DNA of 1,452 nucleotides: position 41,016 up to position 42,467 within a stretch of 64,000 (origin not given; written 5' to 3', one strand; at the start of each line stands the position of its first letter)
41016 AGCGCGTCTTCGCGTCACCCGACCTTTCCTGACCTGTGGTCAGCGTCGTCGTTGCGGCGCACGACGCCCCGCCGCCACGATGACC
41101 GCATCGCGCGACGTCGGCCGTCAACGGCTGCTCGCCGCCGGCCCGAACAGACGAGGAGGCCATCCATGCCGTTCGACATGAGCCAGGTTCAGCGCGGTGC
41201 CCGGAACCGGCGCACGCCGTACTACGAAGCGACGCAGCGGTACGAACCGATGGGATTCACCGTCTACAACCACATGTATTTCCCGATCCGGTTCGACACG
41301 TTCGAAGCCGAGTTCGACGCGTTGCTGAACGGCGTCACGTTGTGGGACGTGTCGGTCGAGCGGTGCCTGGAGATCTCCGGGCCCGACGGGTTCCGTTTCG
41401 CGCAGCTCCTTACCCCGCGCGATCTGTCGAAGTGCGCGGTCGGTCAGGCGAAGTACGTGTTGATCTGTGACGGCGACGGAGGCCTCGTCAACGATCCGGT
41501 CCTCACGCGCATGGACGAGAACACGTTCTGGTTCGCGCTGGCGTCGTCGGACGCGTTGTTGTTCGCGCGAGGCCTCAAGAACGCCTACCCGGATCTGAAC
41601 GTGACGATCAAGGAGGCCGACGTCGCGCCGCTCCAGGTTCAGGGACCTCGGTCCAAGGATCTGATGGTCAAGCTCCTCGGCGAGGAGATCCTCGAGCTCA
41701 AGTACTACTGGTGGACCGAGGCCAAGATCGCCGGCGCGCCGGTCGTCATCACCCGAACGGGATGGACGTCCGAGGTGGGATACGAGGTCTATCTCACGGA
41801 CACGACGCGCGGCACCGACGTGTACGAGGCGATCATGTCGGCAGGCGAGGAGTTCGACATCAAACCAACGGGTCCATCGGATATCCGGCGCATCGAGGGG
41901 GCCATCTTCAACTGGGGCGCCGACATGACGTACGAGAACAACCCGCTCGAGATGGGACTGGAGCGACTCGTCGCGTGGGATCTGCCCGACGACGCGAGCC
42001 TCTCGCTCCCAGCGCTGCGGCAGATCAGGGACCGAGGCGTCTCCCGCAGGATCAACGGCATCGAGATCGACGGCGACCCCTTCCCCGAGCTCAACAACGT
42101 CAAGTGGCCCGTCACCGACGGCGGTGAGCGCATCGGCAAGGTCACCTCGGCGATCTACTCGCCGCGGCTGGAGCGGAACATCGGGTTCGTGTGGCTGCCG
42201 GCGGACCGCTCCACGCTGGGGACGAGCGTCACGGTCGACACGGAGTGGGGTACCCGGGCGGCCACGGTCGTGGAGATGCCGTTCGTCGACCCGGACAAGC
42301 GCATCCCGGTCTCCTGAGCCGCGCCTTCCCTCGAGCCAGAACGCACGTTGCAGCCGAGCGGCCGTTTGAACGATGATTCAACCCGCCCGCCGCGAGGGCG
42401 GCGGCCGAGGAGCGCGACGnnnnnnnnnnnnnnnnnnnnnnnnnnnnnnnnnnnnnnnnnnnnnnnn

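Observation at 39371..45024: Candidate tetrahydrofolate-dependent demethylation module: amidohydrolase, two tandem LigM/GcvT-like demethylases, MetV-like zinc ribbon and MetF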

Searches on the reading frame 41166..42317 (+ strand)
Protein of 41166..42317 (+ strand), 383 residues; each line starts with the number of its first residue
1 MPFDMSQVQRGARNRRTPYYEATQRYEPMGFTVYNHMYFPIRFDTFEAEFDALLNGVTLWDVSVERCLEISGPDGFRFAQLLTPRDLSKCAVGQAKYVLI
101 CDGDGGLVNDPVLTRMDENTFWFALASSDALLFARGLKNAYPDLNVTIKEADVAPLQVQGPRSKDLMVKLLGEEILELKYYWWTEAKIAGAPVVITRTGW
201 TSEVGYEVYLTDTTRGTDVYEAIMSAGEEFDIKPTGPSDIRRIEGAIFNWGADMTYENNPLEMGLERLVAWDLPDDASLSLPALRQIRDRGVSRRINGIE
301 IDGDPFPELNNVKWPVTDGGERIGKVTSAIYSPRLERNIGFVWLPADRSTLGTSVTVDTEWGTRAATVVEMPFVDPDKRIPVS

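Call 8: search_protein_families(library=pfam, proteins=[window:41166-42317:+], max_evalue=0.01)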
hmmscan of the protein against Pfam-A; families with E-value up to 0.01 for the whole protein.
window:41166-42317:+ (383 aa): 2 families
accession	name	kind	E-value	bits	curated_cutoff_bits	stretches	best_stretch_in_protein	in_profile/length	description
PF01571.26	GCV_T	-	7e-42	143.9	25.6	1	35-267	16-254/255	Aminomethyltransferase folate-binding domain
PF08669.17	GCV_T_C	-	2.8e-17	62.8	25.9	1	294-375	1-80/80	Glycine cleavage T-protein C-terminal barrel domain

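Call 9: search_protein_families(library=ncbifam, proteins=[window:41166-42317:+], max_evalue=0.01)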
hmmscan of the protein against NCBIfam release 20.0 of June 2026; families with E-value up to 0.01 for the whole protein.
window:41166-42317:+ (383 aa): 8 families
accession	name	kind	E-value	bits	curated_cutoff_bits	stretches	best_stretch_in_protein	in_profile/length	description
NF009133.0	PRK12486.1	equivalog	6.3e-99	331.4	410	1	5-373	3-368/369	dimethylsulfoniopropionate demethylase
NF053776.1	TmaoDeMthMsil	equivalog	2.9e-54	184.8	1100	1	14-379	385-759/763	trimethylamine N-oxide demethylase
NF001567.0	PRK00389.1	subfamily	1.4e-49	169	300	1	17-378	6-357/359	glycine cleavage system aminomethyltransferase GcvT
TIGR00528.1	gcvT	equivalog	4.1e-42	144.4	235.85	1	15-374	2-360/362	glycine cleavage system aminomethyltransferase GcvT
TIGR01372.1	soxA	subfamily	8.4e-31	106.6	1164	1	47-378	647-991/996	sarcosine oxidase subunit alpha family protein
NF010093.0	PRK13579.1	equivalog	1.7e-30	106.1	459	1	56-376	51-366/371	glycine cleavage system aminomethyltransferase GcvT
NF047633.1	SyrngDmethDesA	equivalog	1.2e-15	56.9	800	1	30-236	22-236/453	syringate O-demethylase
NF047885.1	VanMgalDeMLigM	equivalog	6e-11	41.9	580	1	37-236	26-237/461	vanillate/3-O-methylgallate O-demethylase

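Call 14: search_solved_structures(query=window:41166-42317:+, max_evalue=0.00001, show_alignments=1)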
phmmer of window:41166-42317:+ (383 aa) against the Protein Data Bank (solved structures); distinct sequences matched with E-value up to 0.00001: 18.
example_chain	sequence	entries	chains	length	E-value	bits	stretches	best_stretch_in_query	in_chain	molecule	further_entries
3tfh_A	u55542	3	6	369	1.2e-68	235.7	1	9-373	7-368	GcvT-like Aminomethyltransferase protein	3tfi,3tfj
1yx2_A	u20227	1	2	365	4e-41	145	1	13-374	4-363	Aminomethyltransferase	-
9q59_A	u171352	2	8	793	5.1e-35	125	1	30-381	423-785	trimethylamine N-oxide demethylase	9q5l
9q5a_A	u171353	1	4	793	5.1e-35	125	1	30-381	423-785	Trimethylamine N-oxide Demethylase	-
1woo_A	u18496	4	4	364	1.6e-30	110.2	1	35-373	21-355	Aminomethyltransferase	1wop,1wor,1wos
1v5v_A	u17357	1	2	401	2.8e-29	106.1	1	39-378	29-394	aminomethyltransferase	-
1pj5_A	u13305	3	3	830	5.2e-29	105.2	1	55-377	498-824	N,N-dimethylglycine oxidase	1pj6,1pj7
3gsi_A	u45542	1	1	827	6.1e-28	101.6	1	55-377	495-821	N,N-dimethylglycine oxidase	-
5l46_A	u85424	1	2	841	9.7e-26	94.4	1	43-374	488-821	Dimethylglycine dehydrogenase, mitochondrial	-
4pab_A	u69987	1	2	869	1.6e-24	90.4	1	150-374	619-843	Dimethylglycine dehydrogenase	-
4p9s_A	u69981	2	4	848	9.3e-24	87.9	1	148-374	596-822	Dimethylglycine dehydrogenase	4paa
1wsr_A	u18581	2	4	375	1.7e-16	64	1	55-375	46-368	Aminomethyltransferase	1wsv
1vlo_A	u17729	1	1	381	2.2e-16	63.6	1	16-346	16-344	Aminomethyltransferase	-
3a8i_A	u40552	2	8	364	2.6e-16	63.4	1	34-346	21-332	Aminomethyltransferase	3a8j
2gag_A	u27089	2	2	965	4.6e-16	62.6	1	49-275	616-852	heterotetrameric sarcosine oxidase alpha-subunit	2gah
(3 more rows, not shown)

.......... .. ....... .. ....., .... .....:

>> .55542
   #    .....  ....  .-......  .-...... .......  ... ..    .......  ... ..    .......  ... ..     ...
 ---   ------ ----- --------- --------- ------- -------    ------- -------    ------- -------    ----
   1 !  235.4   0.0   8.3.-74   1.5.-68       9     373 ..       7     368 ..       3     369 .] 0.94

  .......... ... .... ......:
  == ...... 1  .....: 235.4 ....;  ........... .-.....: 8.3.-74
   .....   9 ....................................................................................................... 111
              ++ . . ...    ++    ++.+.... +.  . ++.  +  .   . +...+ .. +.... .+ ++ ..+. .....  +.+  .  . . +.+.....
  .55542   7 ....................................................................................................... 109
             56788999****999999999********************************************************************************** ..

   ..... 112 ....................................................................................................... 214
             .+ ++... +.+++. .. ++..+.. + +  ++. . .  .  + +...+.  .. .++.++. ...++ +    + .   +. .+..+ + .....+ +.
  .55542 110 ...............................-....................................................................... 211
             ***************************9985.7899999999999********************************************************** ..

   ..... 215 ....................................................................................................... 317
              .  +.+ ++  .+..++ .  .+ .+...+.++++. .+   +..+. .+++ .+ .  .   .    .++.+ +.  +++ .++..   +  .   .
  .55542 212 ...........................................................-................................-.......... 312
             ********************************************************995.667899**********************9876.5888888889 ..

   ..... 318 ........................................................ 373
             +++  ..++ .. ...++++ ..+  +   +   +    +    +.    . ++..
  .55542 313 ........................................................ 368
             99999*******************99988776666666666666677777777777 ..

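Call 17: find_homologous_proteins(query=window:41166-42317:+, max_evalue=1e-20)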
Query window:41166-42317:+ (383 aa): 7994 proteins with E <= 1e-20 among 8000 candidates; the best 120 are listed.
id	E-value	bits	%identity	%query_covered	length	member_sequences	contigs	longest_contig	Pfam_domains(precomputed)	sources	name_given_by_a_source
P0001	1.4e-230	784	87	100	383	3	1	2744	PF01571.27,PF08669.18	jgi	jgi:glycine cleavage system aminomethyltransferase T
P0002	9.8e-230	781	86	99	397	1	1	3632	PF01571.27,PF08669.18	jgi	jgi:aminomethyltransferase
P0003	2.2e-229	780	87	100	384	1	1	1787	PF01571.27,PF08669.18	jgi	jgi:glycine cleavage system aminomethyltransferase T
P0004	3.7e-229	779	86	100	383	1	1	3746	PF01571.27,PF08669.18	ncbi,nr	ncbi:MAG TPA: glycine cleavage T C-terminal barrel domain-containing protein [Actinomycetota bacteri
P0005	4.4e-229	779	86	100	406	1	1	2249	PF01571.27,PF08669.18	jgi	jgi:glycine cleavage system aminomethyltransferase T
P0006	1.2e-228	777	87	100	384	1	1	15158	PF01571.27,PF08669.18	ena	-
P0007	1.6e-228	777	87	100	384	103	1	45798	PF01571.27,PF08669.18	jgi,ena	-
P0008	2.5e-228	776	86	100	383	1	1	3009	PF01571.27,PF08669.18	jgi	jgi:aminomethyltransferase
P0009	9.0e-228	774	86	100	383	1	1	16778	PF01571.27,PF08669.18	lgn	-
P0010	1.9e-227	773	86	100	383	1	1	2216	PF01571.27,PF08669.18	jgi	jgi:aminomethyltransferase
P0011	2.3e-227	773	86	100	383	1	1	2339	PF01571.27,PF08669.18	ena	-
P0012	2.3e-227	773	85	100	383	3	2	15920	PF01571.27,PF08669.18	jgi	jgi:aminomethyltransferase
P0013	4.6e-227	772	86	100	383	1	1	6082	PF01571.27,PF08669.18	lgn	-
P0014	5.1e-227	772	86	100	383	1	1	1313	PF01571.27,PF08669.18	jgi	jgi:glycine cleavage system aminomethyltransferase T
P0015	8.2e-227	771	85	100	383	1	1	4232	PF01571.27,PF08669.18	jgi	jgi:aminomethyltransferase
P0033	2.5e-225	766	86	100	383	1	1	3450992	PF01571.27,PF08669.18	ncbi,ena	-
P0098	6.9e-222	755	84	100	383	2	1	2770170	PF01571.27,PF08669.18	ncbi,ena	-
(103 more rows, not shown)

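Call 18: find_encoding_contigs(protein=P0033, flank=10000, max_places=3)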
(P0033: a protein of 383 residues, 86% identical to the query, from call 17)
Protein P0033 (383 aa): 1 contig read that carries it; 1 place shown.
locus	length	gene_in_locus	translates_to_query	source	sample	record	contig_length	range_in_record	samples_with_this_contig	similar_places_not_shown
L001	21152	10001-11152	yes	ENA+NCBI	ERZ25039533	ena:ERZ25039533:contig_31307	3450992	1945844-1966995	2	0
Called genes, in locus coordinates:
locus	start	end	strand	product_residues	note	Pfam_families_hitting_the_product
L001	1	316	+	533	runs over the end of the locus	PF06826:Asp-Al_Ex, PF02080:TrkA_C, PF06826:Asp-Al_Ex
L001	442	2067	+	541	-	PF00128:Alpha-amylase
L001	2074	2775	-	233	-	PF00702:Hydrolase, PF12710:HAD, PF13419:HAD_2, PF13242:Hydrolase_like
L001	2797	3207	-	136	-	PF00353:HemolysinCabind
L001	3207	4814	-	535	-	PF00717:Peptidase_S24, PF17231:DUF5305 (faint)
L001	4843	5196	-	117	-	-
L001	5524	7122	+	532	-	PF00005:ABC_tran, PF00006:ATP-synt_ab (faint), PF02463:SMC_N (faint), PF13304:AAA_21 (faint), PF12848:ABC_tran_Xtn, PF00005:ABC_tran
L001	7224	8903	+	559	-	PF07969:Amidohydro_3, PF01979:Amidohydro_1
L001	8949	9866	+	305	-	PF01370:Epimerase, PF05368:NmrA, PF13460:NAD_binding_10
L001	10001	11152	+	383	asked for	PF01571:GCV_T, PF08669:GCV_T_C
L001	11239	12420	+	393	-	PF01571:GCV_T, PF08669:GCV_T_C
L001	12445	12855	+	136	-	PF12225:DUF5981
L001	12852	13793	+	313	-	PF02219:MTHFR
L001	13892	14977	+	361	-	PF00089:Trypsin, PF13365:Trypsin_2, PF00595:PDZ (weak), PF13180:PDZ_2, PF17820:PDZ_6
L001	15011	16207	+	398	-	PF22082:TtuA_LIM_N, PF01171:ATP_bind_3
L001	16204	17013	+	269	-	PF14801:TrmI-like_N, PF01135:PCMT, PF08704:GCD14, PF13649:Methyltransf_25 (weak)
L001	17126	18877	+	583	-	PF17758:Prot_ATP_ID_OB_N, PF16450:Prot_ATP_ID_OB_C, PF13191:AAA_16 (weak), PF00004:AAA, PF00910:RNA_helicase (faint), PF07724:AAA_2 (faint)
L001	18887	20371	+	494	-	PF03136:Pup_ligase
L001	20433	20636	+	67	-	-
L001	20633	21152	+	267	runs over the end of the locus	PF00227:Proteasome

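Call 19: find_encoding_contigs(protein=P0098, flank=10000, max_places=3)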
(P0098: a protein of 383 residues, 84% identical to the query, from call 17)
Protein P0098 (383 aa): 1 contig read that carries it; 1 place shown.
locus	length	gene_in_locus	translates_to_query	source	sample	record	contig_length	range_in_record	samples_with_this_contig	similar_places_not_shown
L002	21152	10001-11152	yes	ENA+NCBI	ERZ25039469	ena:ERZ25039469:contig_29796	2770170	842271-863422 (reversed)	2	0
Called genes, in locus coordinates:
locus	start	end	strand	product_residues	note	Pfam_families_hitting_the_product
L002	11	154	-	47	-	-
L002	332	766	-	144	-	PF04892:VanZ-LLP1 (weak)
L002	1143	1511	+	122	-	PF01022:HTH_5, PF12802:MarR_2 (weak), PF12840:HTH_20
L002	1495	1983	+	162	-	PF10604:Polyketide_cyc2 (weak), PF08327:AHSA1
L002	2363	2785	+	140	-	PF00486:Trans_reg_C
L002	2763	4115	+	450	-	PF00672:HAMP, PF00512:HisKA, PF02518:HATPase_c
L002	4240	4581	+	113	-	-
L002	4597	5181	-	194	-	-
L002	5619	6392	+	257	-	PF04228:Zn_peptidase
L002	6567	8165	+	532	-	PF00005:ABC_tran, PF02463:SMC_N (faint), PF13191:AAA_16 (faint), PF13304:AAA_21 (weak), PF12848:ABC_tran_Xtn, PF00005:ABC_tran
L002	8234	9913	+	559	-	PF07969:Amidohydro_3, PF01979:Amidohydro_1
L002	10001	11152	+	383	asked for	PF01571:GCV_T, PF08669:GCV_T_C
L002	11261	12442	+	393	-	PF01571:GCV_T, PF08669:GCV_T_C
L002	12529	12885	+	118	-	PF12225:DUF5981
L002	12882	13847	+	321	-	PF02219:MTHFR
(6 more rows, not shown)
